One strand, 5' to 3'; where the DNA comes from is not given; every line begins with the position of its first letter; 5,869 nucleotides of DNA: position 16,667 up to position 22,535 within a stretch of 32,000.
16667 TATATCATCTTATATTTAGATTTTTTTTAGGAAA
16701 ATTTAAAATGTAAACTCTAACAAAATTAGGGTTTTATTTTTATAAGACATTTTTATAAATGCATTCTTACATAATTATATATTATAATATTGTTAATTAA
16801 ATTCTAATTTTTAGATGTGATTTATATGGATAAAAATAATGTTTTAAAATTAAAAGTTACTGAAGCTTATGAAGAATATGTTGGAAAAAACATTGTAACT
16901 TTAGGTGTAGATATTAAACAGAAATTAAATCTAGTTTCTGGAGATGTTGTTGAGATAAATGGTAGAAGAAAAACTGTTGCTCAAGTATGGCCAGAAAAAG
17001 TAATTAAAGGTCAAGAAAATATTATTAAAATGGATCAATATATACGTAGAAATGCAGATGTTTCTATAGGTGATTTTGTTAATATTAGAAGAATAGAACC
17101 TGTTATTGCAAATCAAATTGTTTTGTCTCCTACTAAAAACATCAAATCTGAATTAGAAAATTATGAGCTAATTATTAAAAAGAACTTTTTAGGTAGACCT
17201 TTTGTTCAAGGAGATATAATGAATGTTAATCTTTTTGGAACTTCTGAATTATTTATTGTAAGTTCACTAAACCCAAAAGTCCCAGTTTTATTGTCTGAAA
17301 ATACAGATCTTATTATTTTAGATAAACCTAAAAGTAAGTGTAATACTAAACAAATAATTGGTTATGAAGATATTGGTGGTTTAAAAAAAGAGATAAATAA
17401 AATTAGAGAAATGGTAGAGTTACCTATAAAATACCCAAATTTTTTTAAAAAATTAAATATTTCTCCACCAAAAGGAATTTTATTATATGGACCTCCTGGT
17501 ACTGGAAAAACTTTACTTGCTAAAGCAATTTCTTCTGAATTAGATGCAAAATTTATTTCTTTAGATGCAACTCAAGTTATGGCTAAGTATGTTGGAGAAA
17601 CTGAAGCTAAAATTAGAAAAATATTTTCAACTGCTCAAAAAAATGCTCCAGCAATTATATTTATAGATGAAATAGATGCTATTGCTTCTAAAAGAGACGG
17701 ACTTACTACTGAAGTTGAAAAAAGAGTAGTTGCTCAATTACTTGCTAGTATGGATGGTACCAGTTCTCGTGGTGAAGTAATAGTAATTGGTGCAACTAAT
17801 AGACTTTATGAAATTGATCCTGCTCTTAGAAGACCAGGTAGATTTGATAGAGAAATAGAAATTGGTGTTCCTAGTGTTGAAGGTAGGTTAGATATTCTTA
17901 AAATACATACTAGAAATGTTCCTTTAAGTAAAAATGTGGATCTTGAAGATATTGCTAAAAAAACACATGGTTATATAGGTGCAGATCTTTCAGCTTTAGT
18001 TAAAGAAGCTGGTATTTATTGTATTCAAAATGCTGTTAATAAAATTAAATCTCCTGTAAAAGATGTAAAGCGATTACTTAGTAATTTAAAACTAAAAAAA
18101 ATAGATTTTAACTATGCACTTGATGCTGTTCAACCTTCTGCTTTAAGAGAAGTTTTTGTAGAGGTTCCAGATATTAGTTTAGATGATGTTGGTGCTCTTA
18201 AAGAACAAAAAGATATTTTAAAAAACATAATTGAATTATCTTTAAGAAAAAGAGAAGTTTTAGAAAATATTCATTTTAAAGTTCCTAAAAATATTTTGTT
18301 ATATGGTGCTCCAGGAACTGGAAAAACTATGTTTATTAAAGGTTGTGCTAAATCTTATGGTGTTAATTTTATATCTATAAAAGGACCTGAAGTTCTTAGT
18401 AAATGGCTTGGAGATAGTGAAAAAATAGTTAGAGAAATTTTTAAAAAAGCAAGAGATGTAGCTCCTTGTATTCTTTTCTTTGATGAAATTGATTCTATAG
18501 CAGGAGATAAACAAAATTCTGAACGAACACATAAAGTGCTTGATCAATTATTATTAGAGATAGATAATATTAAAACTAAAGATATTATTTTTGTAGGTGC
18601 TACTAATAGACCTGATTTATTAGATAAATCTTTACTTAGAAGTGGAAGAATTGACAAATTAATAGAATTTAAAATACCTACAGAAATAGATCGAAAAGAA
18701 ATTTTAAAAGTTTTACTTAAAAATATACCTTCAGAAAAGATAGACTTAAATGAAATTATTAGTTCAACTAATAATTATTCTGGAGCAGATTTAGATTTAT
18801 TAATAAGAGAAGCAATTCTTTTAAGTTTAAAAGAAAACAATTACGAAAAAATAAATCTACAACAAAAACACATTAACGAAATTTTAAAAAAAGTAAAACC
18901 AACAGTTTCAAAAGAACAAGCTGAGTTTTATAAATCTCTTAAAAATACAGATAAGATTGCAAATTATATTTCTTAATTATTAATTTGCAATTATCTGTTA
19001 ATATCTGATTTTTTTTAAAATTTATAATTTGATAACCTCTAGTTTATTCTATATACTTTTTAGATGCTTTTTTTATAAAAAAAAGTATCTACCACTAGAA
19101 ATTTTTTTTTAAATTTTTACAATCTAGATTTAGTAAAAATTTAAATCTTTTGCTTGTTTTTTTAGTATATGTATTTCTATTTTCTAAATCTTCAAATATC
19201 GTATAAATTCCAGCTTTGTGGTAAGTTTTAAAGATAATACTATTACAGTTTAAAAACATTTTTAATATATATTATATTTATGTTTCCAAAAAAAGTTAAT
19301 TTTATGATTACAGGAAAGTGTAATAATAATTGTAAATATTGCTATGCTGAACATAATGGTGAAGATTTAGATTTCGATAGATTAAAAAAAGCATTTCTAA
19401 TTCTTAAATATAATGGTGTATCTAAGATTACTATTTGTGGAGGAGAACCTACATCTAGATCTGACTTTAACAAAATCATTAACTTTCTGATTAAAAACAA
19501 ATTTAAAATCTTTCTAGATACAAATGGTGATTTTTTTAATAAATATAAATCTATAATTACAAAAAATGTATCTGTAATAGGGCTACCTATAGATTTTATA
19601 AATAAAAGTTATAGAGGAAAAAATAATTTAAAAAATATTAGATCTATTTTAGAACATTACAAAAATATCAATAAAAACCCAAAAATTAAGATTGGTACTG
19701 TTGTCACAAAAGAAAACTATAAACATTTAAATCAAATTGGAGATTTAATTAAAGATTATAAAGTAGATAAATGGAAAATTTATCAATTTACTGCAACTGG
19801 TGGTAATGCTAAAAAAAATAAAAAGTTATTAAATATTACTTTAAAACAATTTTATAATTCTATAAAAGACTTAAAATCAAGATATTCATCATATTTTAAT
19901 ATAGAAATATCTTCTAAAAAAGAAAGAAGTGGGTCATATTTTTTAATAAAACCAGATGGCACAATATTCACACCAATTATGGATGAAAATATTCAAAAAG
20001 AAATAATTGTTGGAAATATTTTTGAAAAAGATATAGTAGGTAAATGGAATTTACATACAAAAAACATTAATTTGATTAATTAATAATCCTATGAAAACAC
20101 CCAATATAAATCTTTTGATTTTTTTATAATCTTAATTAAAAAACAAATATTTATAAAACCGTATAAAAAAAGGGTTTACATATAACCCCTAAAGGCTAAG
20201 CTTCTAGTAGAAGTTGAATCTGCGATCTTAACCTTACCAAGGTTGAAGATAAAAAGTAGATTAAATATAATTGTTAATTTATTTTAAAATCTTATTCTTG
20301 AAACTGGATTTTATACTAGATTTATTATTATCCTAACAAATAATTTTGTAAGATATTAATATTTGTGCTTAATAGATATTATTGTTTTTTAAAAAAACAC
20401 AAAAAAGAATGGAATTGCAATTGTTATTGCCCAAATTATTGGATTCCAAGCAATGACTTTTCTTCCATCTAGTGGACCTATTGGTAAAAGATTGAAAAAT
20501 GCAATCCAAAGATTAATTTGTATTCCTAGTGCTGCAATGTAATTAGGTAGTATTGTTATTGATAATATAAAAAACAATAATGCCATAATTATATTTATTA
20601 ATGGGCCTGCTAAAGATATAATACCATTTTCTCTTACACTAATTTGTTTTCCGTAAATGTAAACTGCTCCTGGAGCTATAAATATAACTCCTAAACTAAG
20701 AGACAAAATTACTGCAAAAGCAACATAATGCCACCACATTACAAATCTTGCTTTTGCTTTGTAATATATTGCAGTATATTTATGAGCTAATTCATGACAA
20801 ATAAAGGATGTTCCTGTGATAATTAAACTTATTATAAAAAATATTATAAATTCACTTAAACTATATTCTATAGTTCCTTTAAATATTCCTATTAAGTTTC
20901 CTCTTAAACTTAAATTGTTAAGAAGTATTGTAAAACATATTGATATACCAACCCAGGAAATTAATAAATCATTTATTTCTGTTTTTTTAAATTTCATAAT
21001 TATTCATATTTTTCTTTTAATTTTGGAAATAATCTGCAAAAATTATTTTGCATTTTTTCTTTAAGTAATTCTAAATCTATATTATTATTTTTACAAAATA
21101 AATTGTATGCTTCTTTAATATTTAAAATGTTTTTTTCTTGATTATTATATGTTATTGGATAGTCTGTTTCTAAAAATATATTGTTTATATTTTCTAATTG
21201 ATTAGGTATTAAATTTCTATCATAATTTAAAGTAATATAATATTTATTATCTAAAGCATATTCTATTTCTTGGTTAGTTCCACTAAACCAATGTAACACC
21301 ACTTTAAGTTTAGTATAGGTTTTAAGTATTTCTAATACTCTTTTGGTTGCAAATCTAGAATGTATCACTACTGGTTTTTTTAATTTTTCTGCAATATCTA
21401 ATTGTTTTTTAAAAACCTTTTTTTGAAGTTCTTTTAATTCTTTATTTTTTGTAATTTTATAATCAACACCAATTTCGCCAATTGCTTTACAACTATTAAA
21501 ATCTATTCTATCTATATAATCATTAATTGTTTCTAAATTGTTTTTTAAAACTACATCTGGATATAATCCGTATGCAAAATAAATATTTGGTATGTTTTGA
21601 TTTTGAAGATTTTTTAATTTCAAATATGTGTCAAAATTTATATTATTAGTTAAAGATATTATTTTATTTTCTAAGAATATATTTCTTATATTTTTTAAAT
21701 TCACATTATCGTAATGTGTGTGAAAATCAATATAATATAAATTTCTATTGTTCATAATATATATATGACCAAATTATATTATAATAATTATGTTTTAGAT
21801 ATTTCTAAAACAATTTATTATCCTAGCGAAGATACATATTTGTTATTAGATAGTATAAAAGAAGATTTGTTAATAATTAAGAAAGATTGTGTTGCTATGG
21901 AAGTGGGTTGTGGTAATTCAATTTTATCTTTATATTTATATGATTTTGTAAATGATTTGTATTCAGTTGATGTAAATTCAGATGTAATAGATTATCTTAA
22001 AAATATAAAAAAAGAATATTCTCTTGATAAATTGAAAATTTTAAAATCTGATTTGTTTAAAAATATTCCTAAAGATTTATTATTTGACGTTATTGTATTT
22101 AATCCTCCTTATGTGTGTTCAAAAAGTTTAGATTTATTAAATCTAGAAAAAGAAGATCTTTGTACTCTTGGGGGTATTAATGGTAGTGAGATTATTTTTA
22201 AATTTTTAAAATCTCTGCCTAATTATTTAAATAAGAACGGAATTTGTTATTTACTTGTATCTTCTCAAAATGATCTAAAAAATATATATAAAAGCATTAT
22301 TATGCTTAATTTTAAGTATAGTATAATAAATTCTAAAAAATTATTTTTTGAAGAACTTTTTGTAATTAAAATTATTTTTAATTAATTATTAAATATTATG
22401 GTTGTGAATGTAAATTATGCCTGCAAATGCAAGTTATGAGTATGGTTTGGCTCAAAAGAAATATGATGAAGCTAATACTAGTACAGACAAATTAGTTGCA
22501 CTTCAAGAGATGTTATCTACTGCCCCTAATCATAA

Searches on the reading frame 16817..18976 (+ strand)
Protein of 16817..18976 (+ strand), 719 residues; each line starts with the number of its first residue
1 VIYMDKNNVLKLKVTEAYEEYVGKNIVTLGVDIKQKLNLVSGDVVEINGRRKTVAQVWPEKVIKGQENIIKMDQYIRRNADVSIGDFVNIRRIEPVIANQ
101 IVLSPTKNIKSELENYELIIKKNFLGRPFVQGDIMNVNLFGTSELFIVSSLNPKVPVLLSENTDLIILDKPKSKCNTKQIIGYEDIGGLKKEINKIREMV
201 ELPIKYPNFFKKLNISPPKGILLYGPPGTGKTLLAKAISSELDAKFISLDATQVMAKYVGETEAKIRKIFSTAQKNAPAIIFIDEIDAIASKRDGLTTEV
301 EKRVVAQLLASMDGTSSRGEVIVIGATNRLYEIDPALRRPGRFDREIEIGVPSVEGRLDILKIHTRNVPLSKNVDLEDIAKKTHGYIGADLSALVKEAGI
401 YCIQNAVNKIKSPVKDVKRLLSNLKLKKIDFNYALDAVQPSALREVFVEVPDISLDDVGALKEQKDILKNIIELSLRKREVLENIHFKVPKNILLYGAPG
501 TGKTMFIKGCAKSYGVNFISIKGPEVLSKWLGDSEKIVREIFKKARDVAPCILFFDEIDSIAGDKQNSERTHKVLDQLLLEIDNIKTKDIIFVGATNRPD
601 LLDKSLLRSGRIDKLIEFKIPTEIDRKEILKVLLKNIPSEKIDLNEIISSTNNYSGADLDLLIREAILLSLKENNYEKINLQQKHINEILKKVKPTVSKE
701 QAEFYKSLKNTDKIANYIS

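Call 57: search_protein_families(library=pfam, max_evalue=0.001, proteins=[window:16817-18976:+])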
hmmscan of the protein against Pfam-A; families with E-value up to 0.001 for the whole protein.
window:16817-18976:+ (719 aa): 36 families (the best 25 are shown)
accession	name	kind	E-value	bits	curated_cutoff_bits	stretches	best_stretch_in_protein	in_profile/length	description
PF00004.35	AAA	-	4.8e-89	296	21.2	2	221-350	1-130/131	ATPase family associated with various cellular activities (AAA)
PF02359.24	CDC48_N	-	2e-23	82.8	35.1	1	11-94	1-84/85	Cell division protein 48 (CDC48), N-terminal domain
PF17862.7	AAA_lid_3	-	5.7e-23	80.5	27.2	2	373-410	1-38/45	AAA+ lid domain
PF07724.20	AAA_2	-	2.8e-12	47.4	27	1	221-315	6-102/166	AAA domain (Cdc48 subfamily)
PF13191.12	AAA_16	-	7.2e-12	46.6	32.6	1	214-320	20-132/167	AAA ATPase domain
PF05496.18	RuvB_N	-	1e-11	45.3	27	1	220-294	35-101/159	Holliday junction DNA helicase RuvB P-loop domain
PF06068.19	TIP49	-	1.9e-11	44.2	23.8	1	219-267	51-101/347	TIP49 P-loop domain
PF13173.12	AAA_14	-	7.2e-11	42.6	27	1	221-302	5-87/129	AAA domain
PF07728.20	AAA_5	-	8.2e-11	42.5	22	1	221-339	2-137/139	AAA domain (dynein-related subfamily)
PF13401.12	AAA_22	-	1.8e-10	41.7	27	0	221-253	8-43/130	AAA domain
PF05673.19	DUF815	-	3.8e-10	39.8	23.8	1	468-605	27-158/249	Protein of unknown function (DUF815)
PF02933.23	CDC48_2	-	6.8e-10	38.9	22.4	1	119-173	9-63/64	Cell division protein 48 (CDC48), domain 2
PF12775.13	AAA_7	-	4.8e-09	36.4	25.8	0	209-288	24-111/181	P-loop containing dynein motor region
PF13671.12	AAA_33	-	8.6e-08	33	27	1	221-328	2-79/143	AAA domain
PF13479.12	AAA_24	-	1.7e-07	31.7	27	0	221-251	5-32/195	AAA domain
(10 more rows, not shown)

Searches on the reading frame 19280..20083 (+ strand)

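Call 7: search_protein_families(library=pfam, max_evalue=0.01, proteins=[window:19280-20083:+])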
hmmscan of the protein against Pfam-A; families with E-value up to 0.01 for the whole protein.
window:19280-20083:+ (267 aa): 2 families
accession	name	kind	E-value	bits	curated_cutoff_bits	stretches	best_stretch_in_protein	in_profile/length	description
PF04055.27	Radical_SAM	-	1.3e-16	61.6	29.5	1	10-156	3-165/166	Radical SAM superfamily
PF13353.11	Fer4_12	-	0.0002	22.1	22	1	12-73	13-77/137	4Fe-4S single cluster domain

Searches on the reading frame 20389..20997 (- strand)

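Call 7: search_protein_families(library=pfam, max_evalue=0.01, proteins=[window:20389-20997:-])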
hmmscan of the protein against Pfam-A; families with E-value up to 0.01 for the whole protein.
window:20389-20997:- (202 aa): 1 family
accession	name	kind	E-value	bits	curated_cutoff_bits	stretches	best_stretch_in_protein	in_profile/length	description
PF02163.28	Peptidase_M50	-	8.2e-10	38.8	27.2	2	58-148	3-102/221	Peptidase family M50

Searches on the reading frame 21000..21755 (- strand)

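Call 7: search_protein_families(library=pfam, max_evalue=0.01, proteins=[window:21000-21755:-])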
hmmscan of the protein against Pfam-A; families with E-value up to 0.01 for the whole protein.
window:21000-21755:- (251 aa): 1 family
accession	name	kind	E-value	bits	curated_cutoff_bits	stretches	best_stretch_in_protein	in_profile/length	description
PF01026.27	TatD_DNase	-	4.7e-41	141.3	27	1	9-243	1-252/253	TatD related DNase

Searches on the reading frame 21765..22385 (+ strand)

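Call 7: search_protein_families(library=pfam, max_evalue=0.01, proteins=[window:21765-22385:+])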
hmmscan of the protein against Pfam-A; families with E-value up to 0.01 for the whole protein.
window:21765-22385:+ (206 aa): 8 families
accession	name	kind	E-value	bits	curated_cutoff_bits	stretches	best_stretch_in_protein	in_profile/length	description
PF13847.12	Methyltransf_31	-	1.5e-09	38.1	27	1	38-167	1-113/145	Methyltransferase domain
PF05175.20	MTS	-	1.1e-08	35.3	23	1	24-119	20-111/170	Methyltransferase small domain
PF07669.17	Eco57I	-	5.2e-06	27.1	25.3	1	68-168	32-137/171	Eco57I restriction-modification methylase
PF03848.20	TehB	-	1.5e-05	25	20.4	1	38-98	28-88/193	Tellurite resistance protein TehB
PF13649.12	Methyltransf_25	-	0.00042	21.4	27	1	45-112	2-70/97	Methyltransferase domain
PF08241.18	Methyltransf_11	-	0.00091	20.3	21.2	1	46-112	2-66/95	Methyltransferase domain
PF13679.12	Methyltransf_32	-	0.0058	17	27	1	35-99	20-91/143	Methyltransferase domain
PF02475.24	TRM5-TYW2_MTfase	-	0.0083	16.5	28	0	42-124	40-122/164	TRM5/TYW2 methyltransferase domain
